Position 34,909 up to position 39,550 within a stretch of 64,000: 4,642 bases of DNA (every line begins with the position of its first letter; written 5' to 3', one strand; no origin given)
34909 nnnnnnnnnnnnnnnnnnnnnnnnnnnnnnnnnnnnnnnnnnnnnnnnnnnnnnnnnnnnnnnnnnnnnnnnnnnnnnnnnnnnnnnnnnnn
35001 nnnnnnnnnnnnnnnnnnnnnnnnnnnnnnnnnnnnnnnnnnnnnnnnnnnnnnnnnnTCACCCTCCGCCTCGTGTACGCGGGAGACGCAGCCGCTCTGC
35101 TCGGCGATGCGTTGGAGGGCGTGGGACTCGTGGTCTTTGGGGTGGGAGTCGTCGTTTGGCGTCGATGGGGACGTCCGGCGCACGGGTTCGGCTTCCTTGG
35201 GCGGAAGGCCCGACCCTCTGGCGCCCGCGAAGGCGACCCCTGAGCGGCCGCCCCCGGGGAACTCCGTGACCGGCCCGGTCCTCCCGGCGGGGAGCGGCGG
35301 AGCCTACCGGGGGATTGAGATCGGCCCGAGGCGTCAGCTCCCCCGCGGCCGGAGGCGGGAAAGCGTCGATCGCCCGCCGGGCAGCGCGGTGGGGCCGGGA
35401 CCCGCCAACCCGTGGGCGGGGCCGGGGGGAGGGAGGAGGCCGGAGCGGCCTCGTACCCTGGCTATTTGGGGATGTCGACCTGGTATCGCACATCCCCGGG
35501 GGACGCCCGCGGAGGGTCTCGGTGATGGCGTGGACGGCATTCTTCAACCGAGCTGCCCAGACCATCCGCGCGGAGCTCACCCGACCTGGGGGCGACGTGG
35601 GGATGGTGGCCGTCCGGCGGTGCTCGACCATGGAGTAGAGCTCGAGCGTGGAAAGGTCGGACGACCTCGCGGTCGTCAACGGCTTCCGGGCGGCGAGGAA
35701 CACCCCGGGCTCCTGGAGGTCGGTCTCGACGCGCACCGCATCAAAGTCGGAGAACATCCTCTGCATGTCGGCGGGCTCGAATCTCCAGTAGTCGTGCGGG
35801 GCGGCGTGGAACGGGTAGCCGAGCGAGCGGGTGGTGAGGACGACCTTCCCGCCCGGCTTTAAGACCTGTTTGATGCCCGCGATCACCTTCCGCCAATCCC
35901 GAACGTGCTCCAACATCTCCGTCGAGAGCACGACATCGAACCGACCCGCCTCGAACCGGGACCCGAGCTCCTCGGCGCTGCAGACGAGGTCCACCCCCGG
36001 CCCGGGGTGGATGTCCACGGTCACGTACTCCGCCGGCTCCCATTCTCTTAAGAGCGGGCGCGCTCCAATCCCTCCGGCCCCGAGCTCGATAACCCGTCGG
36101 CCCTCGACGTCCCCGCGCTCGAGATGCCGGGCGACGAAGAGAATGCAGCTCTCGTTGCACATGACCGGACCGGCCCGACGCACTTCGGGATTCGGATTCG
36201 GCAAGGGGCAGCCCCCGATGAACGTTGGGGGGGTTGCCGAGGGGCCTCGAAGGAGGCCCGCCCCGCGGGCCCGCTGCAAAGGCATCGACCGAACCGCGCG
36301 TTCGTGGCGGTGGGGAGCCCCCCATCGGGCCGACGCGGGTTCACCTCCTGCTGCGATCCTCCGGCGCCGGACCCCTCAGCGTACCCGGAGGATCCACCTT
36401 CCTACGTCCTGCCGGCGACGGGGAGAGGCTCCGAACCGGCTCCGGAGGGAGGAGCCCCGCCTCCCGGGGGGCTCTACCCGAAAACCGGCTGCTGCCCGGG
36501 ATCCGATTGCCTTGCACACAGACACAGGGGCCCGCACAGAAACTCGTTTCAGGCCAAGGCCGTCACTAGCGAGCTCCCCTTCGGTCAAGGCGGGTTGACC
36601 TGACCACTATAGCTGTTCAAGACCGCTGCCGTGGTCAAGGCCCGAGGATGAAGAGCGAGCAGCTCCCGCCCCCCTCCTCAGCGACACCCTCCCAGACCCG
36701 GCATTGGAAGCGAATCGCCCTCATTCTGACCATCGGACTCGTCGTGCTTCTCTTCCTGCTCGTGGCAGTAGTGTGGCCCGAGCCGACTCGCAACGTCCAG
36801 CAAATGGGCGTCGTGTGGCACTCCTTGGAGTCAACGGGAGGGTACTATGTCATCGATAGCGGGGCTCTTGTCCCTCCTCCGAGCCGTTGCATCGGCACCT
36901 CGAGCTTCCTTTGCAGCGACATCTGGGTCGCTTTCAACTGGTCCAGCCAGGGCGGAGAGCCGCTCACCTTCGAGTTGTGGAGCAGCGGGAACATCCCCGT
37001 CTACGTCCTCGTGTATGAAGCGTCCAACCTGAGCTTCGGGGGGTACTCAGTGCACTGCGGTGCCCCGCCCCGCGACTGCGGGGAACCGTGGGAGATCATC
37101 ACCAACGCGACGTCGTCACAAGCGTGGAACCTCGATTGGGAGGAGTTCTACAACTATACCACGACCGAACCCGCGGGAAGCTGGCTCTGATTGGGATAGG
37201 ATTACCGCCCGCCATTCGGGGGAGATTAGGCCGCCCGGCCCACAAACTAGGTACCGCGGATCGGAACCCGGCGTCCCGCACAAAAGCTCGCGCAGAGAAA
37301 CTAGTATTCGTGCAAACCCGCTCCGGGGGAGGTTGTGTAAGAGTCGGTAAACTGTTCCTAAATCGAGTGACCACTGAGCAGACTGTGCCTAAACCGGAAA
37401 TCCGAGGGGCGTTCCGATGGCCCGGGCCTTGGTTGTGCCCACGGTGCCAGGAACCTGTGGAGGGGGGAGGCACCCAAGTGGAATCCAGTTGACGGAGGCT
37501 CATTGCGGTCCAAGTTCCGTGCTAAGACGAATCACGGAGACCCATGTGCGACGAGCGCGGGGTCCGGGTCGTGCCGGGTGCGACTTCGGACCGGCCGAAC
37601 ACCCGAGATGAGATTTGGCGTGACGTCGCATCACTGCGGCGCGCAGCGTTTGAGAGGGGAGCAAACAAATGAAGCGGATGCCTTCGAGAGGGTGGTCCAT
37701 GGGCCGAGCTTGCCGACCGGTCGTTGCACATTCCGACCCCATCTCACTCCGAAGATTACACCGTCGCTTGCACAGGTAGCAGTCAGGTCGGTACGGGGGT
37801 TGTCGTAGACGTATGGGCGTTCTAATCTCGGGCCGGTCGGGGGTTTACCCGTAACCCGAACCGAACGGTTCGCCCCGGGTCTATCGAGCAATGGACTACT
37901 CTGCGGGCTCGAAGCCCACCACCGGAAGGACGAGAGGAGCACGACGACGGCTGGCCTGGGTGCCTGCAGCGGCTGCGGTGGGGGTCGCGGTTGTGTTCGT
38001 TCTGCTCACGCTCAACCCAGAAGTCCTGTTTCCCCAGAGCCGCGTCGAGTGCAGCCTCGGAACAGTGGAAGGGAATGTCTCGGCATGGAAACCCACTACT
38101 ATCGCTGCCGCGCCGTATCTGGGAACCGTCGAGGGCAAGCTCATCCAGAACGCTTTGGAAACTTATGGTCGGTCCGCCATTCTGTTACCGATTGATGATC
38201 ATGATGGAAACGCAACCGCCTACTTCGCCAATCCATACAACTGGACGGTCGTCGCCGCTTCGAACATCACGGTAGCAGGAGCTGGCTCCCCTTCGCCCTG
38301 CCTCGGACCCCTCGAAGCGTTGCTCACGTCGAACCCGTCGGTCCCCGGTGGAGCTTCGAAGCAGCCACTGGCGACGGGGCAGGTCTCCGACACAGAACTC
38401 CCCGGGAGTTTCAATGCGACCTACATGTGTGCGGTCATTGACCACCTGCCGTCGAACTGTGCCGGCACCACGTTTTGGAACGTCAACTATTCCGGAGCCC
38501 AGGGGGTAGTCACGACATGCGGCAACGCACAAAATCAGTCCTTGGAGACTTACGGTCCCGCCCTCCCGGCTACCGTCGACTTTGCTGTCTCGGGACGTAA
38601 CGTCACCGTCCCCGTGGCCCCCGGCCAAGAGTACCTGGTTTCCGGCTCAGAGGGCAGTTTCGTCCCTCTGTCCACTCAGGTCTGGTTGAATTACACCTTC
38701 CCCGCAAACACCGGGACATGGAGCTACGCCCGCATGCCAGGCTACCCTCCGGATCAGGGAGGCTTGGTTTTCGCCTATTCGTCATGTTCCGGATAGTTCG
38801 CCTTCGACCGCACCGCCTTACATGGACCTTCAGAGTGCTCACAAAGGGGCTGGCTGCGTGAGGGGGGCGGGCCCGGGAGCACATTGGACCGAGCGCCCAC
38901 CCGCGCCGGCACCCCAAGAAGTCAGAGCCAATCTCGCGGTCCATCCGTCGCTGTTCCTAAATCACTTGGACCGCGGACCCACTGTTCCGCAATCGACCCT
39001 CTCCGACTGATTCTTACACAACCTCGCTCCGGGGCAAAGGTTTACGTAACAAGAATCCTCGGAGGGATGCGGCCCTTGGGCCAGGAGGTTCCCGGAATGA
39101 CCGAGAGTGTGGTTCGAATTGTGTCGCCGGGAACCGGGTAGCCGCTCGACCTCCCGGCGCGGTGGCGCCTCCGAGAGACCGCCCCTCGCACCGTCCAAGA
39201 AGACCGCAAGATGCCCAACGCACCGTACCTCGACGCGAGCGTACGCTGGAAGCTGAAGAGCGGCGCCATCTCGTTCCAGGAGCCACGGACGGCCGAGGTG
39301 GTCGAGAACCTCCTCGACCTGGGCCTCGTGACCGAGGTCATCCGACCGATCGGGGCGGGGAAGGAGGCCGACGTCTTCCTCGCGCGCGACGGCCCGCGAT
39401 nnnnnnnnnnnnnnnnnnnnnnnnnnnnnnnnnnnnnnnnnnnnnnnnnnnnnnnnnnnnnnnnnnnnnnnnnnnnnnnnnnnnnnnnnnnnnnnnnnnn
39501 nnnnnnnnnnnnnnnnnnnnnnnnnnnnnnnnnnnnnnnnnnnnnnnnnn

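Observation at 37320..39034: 1.7-kb transposase-less insertion cassette with 9-bp target-site duplication, carrying a surface-protein gene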

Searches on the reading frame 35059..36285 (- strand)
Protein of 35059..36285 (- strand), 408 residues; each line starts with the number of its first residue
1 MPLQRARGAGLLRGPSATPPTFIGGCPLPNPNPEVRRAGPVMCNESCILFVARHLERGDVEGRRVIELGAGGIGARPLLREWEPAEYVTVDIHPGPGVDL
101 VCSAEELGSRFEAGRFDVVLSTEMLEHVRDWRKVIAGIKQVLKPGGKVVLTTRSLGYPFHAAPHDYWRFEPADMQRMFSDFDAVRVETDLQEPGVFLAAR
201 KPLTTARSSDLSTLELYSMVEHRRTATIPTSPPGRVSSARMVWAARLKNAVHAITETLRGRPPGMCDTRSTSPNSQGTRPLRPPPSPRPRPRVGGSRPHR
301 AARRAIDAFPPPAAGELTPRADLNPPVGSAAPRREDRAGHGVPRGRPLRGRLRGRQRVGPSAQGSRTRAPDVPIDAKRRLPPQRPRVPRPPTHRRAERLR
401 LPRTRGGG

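Call 9: search_protein_families(library=pfam, proteins=[window:35059-36285:-], max_evalue=0.1)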
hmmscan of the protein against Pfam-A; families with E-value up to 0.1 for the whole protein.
window:35059-36285:- (408 aa): 7 families
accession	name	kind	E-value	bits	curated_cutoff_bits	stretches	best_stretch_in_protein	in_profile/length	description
PF13489.12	Methyltransf_23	-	4.3e-13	49.8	27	1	50-156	12-122/164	Methyltransferase domain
PF08241.18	Methyltransf_11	-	4.8e-11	43.6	21.2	1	68-150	3-95/95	Methyltransferase domain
PF08242.18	Methyltransf_12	-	3.4e-08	34.5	30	1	105-147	56-97/98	Methyltransferase domain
PF13649.12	Methyltransf_25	-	9.2e-07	29.9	27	1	102-146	53-97/97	Methyltransferase domain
PF13847.12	Methyltransf_31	-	2.8e-06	27.5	27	1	102-154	61-113/145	Methyltransferase domain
PF01209.24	Ubie_methyltran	-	0.014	15.2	20.1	1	101-167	104-169/233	ubiE/COQ5 methyltransferase family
PF20922.3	Anamorsin_N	-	0.026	14.7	27.1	1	109-151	45-88/163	Anamorsin, N-terminal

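Call 10: search_protein_families(library=ncbifam, proteins=[window:35059-36285:-], max_evalue=0.1)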
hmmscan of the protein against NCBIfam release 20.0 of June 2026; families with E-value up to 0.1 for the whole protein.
window:35059-36285:- (408 aa): 17 families
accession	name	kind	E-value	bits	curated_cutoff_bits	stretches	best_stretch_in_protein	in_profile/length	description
TIGR01983.1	UbiG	equivalog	3.1e-08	33.2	102.95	1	104-152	106-153/228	bifunctional 2-polyprenyl-6-hydroxyphenol methylase/3-demethylubiquinol 3-O-methyltransferase UbiG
NF045823.1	PthPhpthDimycoMt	equivalog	1.4e-06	27.7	300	1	46-149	51-165/256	phthiotriol/phenolphthiotriol dimycocerosates methyltransferase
NF045825.1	FAmtase_mtf2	equivalog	1.6e-06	27.6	400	1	53-151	50-159/248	fatty-acid O-methyltransferase Mtf2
TIGR02072.1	BioC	equivalog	7.4e-05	22.7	184.95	1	58-153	31-135/244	malonyl-ACP O-methyltransferase BioC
NF041537.1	ArsM_AhpD_UU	exception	0.00052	18.9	510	1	102-154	134-184/345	arsenite methyltransferase/AhpD domain selenoprotein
NF041536.1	ArsM_DUF2284_UU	exception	0.00079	17.9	575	1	110-151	140-181/459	arsenite methyltransferase/DUF2284 domain selenoprotein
NF045667.1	MTase_DVU1556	equivalog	0.0012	18.3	155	1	61-151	22-120/213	DVU_1556 family methyltransferase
NF041675.1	sarc_dimgly_tmase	equivalog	0.0025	17.8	550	1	110-151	129-170/278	sarcosine/dimethylglycine N-methyltransferase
NF043040.1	corrin_prot_MT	hypoth_equivalog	0.0063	16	180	1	103-151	98-148/216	corrinoid protein-associated methyltransferase CpaM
TIGR00452.1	TIGR00452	equivalog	0.0075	15.1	275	1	113-153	182-222/316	tRNA 5-methoxyuridine(34)/uridine 5-oxyacetic acid(34) synthase CmoB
NF047649.1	MTase_UXPK_star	exception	0.012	14.6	460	1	104-152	137-183/283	methyltransferase/UXPK-star double selenoprotein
NF052510.1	methyltran_MpqE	exception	0.014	14.7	335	1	103-150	106-151/234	methyl-plastoquinone biosynthesis methyltransferase MpqE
NF001243.0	PRK00216.1-4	equivalog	0.029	13.7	235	1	110-151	111-152/237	demethylmenaquinone methyltransferase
NF040539.1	AST_met_ArsM_2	exception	0.031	14.1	240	1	111-151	124-164/262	putative arsinothricin biosynthesis methyltransferase ArsM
NF011650.0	PRK15068.1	equivalog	0.031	13.1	209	1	113-152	188-227/324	tRNA 5-methoxyuridine(34)/uridine 5-oxyacetic acid(34) synthase CmoB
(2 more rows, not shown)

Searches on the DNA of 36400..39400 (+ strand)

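Call 8: search_rna_families(source=window, start=36400, end=39400, threshold=evalue, max_evalue=5)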
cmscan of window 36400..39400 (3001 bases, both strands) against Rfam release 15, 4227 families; matches with E-value up to 5: 0.
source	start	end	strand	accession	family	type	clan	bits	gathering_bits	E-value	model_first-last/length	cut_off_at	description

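Call 110: search_dna_similar(query=window:37320-39034:+, collection=plasmids, mode=distant, max_evalue=0.001, max_rows=5)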
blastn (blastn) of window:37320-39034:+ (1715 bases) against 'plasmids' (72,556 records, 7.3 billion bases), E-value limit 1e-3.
No match.

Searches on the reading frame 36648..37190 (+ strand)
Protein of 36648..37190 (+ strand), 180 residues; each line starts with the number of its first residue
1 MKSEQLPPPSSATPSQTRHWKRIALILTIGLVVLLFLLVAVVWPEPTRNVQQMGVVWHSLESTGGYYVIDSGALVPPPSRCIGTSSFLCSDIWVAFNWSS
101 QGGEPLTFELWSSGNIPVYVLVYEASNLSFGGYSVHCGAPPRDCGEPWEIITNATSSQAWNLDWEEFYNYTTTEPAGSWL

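Call 9: search_protein_families(library=pfam, proteins=[window:36648-37190:+], max_evalue=0.1)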
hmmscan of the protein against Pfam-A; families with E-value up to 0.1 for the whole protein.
window:36648-37190:+ (180 aa): 1 family
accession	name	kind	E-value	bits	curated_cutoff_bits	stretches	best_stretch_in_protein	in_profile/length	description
PF04335.19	VirB8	-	0.055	13.7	23.2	1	16-69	16-64/213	VirB8 protein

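Call 10: search_protein_families(library=ncbifam, proteins=[window:36648-37190:+], max_evalue=0.1)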
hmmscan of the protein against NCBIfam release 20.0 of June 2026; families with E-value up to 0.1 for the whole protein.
window:36648-37190:+ (180 aa): 0 families

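Call 107: search_protein_families(library=pfam, proteins=[window:36648-37187:+], max_evalue=0.01)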
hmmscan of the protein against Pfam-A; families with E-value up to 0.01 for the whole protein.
window:36648-37187:+ (180 aa): 0 families

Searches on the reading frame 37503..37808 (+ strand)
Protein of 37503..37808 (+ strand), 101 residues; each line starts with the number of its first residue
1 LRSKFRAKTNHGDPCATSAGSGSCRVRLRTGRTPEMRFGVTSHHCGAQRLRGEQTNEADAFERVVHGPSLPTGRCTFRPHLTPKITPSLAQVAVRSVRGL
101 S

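Call 9: search_protein_families(library=pfam, proteins=[window:37503-37808:+], max_evalue=0.1)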
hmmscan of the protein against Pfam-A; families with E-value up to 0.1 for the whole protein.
window:37503-37808:+ (101 aa): 0 families
